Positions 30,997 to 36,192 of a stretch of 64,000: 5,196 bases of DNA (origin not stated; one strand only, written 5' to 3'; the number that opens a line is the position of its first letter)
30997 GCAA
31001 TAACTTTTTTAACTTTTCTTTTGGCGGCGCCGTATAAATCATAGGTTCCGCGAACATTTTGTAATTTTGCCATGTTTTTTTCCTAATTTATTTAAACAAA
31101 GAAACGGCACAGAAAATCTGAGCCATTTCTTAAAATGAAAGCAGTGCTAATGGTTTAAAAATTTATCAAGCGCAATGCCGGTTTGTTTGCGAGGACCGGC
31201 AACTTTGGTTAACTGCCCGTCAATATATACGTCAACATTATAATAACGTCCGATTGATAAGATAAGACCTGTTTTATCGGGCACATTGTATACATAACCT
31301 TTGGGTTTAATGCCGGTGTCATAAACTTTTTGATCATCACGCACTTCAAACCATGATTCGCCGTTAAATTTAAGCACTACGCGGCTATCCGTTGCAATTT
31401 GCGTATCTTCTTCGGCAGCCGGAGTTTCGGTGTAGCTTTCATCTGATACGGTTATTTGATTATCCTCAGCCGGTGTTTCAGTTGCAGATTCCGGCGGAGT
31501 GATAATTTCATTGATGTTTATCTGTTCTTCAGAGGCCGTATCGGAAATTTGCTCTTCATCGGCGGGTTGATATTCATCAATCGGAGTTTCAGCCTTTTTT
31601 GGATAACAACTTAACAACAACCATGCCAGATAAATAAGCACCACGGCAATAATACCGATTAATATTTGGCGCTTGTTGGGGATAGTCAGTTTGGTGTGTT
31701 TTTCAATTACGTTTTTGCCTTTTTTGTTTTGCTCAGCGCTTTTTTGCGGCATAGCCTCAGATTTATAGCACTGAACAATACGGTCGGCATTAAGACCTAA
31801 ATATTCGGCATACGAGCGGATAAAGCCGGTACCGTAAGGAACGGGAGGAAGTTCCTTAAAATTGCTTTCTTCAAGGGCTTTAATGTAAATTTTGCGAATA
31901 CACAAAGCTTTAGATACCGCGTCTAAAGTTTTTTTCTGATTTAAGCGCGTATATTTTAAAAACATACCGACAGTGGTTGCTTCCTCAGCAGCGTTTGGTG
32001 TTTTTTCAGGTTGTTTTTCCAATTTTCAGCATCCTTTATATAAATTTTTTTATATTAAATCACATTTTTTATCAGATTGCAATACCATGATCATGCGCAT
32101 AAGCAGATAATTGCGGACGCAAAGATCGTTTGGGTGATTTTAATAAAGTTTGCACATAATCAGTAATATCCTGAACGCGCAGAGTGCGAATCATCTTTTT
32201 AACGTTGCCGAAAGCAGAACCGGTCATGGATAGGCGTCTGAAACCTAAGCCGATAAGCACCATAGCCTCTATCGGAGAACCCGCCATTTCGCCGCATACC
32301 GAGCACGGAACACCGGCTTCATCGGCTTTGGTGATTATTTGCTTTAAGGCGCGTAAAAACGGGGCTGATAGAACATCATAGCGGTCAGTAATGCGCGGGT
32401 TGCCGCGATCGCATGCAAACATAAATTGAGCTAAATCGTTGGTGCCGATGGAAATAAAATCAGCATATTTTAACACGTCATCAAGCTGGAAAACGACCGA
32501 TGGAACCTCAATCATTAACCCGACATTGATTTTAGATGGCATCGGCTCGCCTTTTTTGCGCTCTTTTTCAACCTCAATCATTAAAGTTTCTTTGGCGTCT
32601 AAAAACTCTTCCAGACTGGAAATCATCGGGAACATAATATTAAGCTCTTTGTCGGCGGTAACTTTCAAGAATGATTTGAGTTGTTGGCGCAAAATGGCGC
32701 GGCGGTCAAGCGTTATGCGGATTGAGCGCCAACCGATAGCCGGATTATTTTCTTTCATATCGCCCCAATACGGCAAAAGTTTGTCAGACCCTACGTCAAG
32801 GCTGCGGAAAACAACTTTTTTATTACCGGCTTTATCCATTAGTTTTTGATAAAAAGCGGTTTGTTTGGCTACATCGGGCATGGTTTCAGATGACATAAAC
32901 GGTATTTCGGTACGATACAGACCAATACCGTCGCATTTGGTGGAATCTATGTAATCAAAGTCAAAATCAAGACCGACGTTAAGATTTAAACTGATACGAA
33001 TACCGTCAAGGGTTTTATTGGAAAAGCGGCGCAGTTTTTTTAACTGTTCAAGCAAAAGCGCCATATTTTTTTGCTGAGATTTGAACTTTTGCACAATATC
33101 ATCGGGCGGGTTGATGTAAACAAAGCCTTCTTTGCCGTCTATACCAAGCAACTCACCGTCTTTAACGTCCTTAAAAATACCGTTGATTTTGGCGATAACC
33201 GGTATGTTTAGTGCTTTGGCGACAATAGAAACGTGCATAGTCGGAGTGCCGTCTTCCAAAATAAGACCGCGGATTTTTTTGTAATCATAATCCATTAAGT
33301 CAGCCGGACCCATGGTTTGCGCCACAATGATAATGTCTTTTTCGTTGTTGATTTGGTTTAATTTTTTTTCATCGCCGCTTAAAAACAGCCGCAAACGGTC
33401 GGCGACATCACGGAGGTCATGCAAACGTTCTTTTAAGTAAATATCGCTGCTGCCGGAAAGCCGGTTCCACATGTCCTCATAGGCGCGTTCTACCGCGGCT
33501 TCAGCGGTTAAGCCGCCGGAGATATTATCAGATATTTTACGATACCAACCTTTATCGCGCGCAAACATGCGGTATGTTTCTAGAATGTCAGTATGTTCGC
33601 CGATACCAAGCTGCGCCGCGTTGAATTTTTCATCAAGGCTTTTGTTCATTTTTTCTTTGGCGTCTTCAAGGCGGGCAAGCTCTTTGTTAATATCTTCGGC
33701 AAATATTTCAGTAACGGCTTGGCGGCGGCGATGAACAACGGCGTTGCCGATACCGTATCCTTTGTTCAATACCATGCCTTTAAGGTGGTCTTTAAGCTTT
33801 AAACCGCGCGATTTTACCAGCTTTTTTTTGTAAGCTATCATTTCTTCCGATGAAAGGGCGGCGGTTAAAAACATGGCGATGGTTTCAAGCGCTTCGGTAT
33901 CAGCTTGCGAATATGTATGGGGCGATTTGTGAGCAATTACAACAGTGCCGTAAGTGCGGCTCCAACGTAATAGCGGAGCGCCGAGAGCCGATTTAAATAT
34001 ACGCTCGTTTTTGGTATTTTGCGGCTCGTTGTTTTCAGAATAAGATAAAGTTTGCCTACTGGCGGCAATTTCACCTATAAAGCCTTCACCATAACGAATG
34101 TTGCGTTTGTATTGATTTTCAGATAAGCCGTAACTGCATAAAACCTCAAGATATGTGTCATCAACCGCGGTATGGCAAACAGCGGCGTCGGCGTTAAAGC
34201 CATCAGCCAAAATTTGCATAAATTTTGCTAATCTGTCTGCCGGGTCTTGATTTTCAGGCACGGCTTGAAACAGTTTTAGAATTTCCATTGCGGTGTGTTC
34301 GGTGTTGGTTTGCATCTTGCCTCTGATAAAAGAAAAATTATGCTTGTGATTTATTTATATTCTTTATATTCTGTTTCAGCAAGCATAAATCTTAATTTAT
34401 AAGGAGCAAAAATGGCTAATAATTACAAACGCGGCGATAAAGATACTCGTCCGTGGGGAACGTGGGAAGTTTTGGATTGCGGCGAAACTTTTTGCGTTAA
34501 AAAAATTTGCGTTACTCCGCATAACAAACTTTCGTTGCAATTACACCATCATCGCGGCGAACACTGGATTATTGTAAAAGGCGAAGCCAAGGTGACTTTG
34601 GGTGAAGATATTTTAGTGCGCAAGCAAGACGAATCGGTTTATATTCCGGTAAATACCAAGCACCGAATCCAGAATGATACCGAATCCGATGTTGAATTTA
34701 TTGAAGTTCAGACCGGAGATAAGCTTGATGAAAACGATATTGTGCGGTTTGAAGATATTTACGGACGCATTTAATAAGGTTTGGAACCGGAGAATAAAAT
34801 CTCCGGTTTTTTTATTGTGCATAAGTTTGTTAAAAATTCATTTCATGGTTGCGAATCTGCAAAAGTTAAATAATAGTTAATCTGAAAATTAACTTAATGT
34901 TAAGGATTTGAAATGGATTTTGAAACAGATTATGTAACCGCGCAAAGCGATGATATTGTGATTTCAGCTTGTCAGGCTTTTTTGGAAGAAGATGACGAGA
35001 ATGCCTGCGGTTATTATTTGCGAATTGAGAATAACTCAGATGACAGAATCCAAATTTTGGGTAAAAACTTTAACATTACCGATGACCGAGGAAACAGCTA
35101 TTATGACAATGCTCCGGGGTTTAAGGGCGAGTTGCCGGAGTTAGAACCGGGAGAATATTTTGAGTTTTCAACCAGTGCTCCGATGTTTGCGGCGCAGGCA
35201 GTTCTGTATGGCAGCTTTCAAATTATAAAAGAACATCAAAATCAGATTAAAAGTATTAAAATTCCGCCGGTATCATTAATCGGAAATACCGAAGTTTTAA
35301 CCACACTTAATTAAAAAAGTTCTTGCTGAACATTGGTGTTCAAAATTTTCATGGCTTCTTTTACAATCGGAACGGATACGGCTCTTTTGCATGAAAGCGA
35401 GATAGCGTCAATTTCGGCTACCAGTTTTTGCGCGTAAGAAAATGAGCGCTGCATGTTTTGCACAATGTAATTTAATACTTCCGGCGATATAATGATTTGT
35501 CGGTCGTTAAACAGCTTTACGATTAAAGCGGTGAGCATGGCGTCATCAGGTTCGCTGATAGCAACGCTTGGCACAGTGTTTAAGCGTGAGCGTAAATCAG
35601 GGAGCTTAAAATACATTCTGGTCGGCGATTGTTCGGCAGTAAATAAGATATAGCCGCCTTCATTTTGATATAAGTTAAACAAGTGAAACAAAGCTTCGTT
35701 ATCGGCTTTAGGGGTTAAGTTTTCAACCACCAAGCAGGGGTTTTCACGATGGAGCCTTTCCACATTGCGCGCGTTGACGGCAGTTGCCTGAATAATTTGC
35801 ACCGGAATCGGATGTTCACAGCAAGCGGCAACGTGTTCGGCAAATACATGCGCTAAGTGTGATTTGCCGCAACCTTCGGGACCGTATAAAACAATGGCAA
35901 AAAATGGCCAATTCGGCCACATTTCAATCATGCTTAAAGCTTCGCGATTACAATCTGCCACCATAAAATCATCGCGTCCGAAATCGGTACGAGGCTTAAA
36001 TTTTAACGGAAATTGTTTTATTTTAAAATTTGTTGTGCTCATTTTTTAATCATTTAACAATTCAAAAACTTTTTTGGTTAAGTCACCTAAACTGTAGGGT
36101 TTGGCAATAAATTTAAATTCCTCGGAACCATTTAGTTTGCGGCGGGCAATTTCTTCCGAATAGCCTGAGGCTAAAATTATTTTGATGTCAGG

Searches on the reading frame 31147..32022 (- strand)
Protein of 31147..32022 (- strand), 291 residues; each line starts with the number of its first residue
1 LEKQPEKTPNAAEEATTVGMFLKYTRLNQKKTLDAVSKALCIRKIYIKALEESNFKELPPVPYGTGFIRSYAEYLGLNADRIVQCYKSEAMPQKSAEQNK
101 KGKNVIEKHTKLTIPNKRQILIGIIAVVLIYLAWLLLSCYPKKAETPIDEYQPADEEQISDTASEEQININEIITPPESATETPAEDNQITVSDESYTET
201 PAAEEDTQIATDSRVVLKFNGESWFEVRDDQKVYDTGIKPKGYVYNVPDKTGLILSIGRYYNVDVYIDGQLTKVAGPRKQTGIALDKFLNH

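Call 16: search_protein_families(library=pfam, max_evalue=0.000001, proteins=[window:31147-32022:-])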
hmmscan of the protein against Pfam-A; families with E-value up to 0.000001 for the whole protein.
window:31147-32022:- (291 aa): 2 families
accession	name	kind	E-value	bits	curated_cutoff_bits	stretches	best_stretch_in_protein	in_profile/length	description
PF13413.12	HTH_25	-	1.3e-16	60.6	24.6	1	22-81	2-61/62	Helix-turn-helix domain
PF13464.11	RodZ_C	-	2.7e-11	43.7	23.9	1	216-280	1-66/72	RodZ C-terminal domain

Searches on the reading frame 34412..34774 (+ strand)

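Call 17: search_protein_families(library=pfam, max_evalue=0.000001, proteins=[window:34412-34774:+])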
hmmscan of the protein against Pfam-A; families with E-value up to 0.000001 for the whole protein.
window:34412-34774:+ (120 aa): 2 families
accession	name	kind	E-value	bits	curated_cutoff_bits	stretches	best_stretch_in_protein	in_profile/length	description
PF01050.24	MannoseP_isomer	-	6.7e-38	129.9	23.6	1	9-115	10-116/116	Mannose-6-phosphate isomerase C-terminal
PF07883.17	Cupin_2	-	1.3e-10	41.3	27.2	1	41-99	10-69/70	Cupin domain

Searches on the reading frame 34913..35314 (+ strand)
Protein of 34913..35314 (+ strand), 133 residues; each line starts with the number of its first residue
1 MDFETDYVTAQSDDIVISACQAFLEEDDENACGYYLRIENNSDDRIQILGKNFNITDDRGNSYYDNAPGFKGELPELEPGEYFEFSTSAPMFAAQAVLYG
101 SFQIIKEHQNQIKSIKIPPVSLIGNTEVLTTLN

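Call 17: search_protein_families(library=pfam, max_evalue=0.000001, proteins=[window:34913-35314:+])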
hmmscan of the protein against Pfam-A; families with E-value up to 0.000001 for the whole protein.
window:34913-35314:+ (133 aa): 1 family
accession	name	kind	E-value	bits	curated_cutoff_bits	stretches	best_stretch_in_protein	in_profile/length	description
PF04379.20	DUF525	-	6.9e-11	42.7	27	1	32-105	13-86/87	ApaG domain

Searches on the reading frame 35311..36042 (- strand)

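Call 17: search_protein_families(library=pfam, max_evalue=0.000001, proteins=[window:35311-36042:-])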
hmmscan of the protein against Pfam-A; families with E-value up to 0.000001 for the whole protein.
window:35311-36042:- (243 aa): 2 families
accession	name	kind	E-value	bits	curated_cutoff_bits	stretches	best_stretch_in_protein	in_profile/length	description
PF22688.2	Hda_lid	-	2.1e-08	34.5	27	1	179-231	13-65/65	Hda, lid domain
PF00308.24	Bac_DnaA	-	7.9e-08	33.1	23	0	21-155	5-156/162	Bacterial DnaA ATPAse domain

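Call 67: search_protein_families(library=ncbifam, max_evalue=1e-10, proteins=[window:35311-36042:-])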
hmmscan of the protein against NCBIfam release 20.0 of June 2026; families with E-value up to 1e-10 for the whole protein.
window:35311-36042:- (243 aa): 6 families
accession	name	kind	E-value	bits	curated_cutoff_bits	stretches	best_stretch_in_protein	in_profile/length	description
NF006571.0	PRK09087.1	equivalog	1.6e-54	185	297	1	8-234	6-223/228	DnaA regulatory inactivator HdaA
NF051883.1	DnaARegInactHdaA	equivalog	5.5e-37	127.6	300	1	9-233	3-224/229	DnaA regulatory inactivator HdaA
NF005149.0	PRK06620.1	equivalog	2e-35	122.1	316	1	9-236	2-219/221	hypothetical protein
TIGR03420.1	DnaA_homol_Hda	equivalog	2.2e-34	119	194.8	1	10-231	1-225/226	DnaA regulatory inactivator Hda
TIGR00362.1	DnaA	equivalog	3.5e-13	49.4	343.9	0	114-237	218-341/437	chromosomal replication initiator protein DnaA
NF005982.0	PRK08084.1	equivalog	1.8e-12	47.4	268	1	49-232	47-234/235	DnaA inactivator Hda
